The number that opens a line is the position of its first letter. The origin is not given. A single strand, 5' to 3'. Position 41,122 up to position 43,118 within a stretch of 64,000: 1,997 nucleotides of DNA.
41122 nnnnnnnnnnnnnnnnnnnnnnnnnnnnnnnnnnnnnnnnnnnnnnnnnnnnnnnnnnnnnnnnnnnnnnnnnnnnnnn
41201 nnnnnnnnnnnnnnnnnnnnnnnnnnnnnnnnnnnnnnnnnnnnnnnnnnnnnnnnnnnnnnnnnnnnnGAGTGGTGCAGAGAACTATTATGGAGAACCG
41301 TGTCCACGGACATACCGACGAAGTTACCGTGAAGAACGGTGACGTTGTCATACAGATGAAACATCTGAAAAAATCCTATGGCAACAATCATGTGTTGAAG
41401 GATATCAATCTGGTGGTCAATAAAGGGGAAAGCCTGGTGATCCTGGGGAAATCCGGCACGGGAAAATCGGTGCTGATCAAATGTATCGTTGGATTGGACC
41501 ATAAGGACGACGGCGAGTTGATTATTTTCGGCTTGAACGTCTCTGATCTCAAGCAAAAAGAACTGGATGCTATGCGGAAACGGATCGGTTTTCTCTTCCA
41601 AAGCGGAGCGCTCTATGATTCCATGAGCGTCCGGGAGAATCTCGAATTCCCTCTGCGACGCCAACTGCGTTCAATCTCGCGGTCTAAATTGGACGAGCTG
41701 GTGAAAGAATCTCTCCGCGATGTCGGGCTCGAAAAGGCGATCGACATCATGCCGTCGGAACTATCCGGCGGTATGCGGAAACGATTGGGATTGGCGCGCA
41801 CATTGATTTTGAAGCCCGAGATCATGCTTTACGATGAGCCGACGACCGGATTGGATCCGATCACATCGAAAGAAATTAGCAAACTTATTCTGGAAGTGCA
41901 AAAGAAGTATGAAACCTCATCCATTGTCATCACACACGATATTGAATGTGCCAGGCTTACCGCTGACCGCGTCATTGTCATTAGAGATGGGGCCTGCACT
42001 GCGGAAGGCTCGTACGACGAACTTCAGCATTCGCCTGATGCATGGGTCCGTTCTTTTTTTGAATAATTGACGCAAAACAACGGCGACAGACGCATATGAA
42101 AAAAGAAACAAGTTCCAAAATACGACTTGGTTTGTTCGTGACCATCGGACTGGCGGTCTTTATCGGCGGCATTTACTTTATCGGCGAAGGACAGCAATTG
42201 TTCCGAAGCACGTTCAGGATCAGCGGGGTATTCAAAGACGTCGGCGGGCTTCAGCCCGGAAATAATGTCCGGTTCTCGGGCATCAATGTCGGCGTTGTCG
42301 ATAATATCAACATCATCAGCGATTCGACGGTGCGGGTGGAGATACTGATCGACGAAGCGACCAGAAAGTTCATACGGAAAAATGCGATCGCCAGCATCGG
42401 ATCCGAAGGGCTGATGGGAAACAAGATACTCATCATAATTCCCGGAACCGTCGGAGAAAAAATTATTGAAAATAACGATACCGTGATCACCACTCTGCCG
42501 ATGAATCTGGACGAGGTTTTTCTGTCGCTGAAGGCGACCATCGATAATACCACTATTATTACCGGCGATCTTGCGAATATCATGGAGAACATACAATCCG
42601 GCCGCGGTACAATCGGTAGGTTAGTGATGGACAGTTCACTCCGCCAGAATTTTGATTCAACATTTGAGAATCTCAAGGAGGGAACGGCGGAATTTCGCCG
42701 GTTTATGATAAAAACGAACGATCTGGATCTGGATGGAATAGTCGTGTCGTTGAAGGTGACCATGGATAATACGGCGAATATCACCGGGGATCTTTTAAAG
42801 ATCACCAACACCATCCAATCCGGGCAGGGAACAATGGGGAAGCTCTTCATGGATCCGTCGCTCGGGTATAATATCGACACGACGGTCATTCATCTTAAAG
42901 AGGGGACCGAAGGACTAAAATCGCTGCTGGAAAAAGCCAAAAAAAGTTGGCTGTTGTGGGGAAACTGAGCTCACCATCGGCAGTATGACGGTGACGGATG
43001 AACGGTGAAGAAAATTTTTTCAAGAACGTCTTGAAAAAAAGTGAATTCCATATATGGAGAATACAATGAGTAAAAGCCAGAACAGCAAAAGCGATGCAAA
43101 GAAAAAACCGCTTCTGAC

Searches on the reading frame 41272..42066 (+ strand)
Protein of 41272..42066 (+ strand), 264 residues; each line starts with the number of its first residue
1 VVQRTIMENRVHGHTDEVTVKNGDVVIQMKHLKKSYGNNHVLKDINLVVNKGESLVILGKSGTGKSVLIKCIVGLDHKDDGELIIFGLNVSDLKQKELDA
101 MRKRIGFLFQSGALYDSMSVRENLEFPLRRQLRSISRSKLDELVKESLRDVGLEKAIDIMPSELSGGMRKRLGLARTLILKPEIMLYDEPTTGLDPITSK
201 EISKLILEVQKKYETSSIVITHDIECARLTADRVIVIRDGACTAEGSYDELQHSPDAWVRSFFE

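Call 7: search_protein_families(library=pfam, proteins=[window:41272-42066:+])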
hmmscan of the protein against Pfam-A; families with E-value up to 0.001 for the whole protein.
window:41272-42066:+ (264 aa): 3 families
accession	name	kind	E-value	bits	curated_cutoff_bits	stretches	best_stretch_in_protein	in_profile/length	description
PF00005.33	ABC_tran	-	1.9e-30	106.7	25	1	42-192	1-137/137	ABC transporter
PF13304.12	AAA_21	-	2e-05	25.2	27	0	135-222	220-298/304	AAA domain, putative AbiEii toxin, Type IV TA system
PF01695.23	IstB_IS21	-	0.00089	19.3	24.1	0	177-224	149-194/238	IstB-like ATP binding protein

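Call 8: search_protein_families(library=ncbifam, proteins=[window:41272-42066:+])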
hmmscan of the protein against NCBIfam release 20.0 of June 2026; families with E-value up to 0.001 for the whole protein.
window:41272-42066:+ (264 aa): 191 families (the best 25 are shown)
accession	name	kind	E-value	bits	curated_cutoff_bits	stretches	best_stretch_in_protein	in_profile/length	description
NF008809.0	PRK11831.1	equivalog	1.6e-52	178.5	441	1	24-263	6-244/270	phospholipid ABC transporter ATP-binding protein MlaF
NF007027.0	PRK09493.1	equivalog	1.4e-51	175.2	379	1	26-261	1-234/240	glutamine ABC transporter ATP-binding protein GlnQ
TIGR01186.1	proV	subfamily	4.6e-49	167.4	326.6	1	36-264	3-231/363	betaine/proline/choline family ABC transporter ATP-binding protein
TIGR00968.1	3a0106s01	subfamily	8.3e-48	163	342.75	1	27-262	1-230/237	sulfate ABC transporter ATP-binding protein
NF006987.0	PRK09452.1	equivalog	1.4e-47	162.2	482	1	20-256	11-240/378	spermidine/putrescine ABC transporter ATP-binding protein PotA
TIGR03265.1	PhnT2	equivalog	1.6e-47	162.5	457.7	1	26-257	4-228/353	putative 2-aminoethylphosphonate ABC transporter ATP-binding protein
TIGR02673.1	FtsE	equivalog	5.4e-47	160.2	264.85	1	26-240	1-213/214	cell division ATP-binding protein FtsE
TIGR02315.1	ABC_phnC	equivalog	8.4e-47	159.6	266.1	1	26-252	1-234/243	phosphonate ABC transporter ATP-binding protein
TIGR02211.1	LolD_lipo_ex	equivalog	1.9e-46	158.3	307.75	1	27-241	2-218/221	lipoprotein-releasing ABC transporter ATP-binding protein LolD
TIGR02982.1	heterocyst_DevA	subfamily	5.2e-46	157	295.8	1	26-241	1-218/220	ABC exporter ATP-binding subunit, DevA family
TIGR03608.1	L_ocin_972_ABC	subfamily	5.9e-46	156.5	254.85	1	29-236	1-205/206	putative bacteriocin export ABC transporter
NF040933.2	ABC_arch_GlcV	equivalog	6.9e-46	156.7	450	1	26-256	2-234/357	glucose ABC transporter ATP-binding protein GlcV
NF008653.0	PRK11650.1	subfamily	1.2e-45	156.2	432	1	26-257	3-228/357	sn-glycerol-3-phosphate ABC transporter ATP-binding protein UgpC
TIGR00972.1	3a0107s01c2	equivalog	3.9e-45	154.1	343.2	1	27-255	2-234/248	phosphate ABC transporter ATP-binding protein PstB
NF043075.1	MMSYN1_0197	equivalog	6.9e-45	153.5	550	1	26-262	2-232/341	spermidine/putrescine ABC transporter ATP-binding protein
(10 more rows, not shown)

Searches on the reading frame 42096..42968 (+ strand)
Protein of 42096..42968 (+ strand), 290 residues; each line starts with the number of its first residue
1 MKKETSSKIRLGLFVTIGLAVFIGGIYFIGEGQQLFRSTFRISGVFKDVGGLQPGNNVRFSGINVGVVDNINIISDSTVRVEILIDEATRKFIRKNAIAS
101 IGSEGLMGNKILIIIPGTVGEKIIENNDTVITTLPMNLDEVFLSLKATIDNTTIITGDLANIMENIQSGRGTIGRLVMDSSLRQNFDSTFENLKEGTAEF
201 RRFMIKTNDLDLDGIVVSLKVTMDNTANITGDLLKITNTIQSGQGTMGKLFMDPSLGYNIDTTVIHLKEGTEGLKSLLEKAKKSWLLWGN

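Call 7: search_protein_families(library=pfam, proteins=[window:42096-42968:+])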
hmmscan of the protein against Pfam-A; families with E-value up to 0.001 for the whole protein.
window:42096-42968:+ (290 aa): 1 family
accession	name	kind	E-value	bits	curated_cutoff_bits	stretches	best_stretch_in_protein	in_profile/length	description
PF02470.25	MlaD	-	5e-16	59.2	25.1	1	41-117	4-81/81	MlaD protein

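Call 8: search_protein_families(library=ncbifam, proteins=[window:42096-42968:+])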
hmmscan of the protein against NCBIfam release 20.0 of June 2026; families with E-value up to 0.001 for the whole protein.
window:42096-42968:+ (290 aa): 3 families
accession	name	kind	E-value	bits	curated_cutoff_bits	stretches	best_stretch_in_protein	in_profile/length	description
TIGR04430.1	OM_asym_MlaD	equivalog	7.8e-17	61.4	135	1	6-133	4-130/146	outer membrane lipid asymmetry maintenance protein MlaD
TIGR00996.1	Mtu_fam_mce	paralog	1.4e-16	60.5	140.5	1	11-155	2-149/291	MCE family protein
NF047463.1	CllEntPrLepto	equivalog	9.4e-08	31.8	400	0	232-281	184-237/250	mammalian cell entry protein Mce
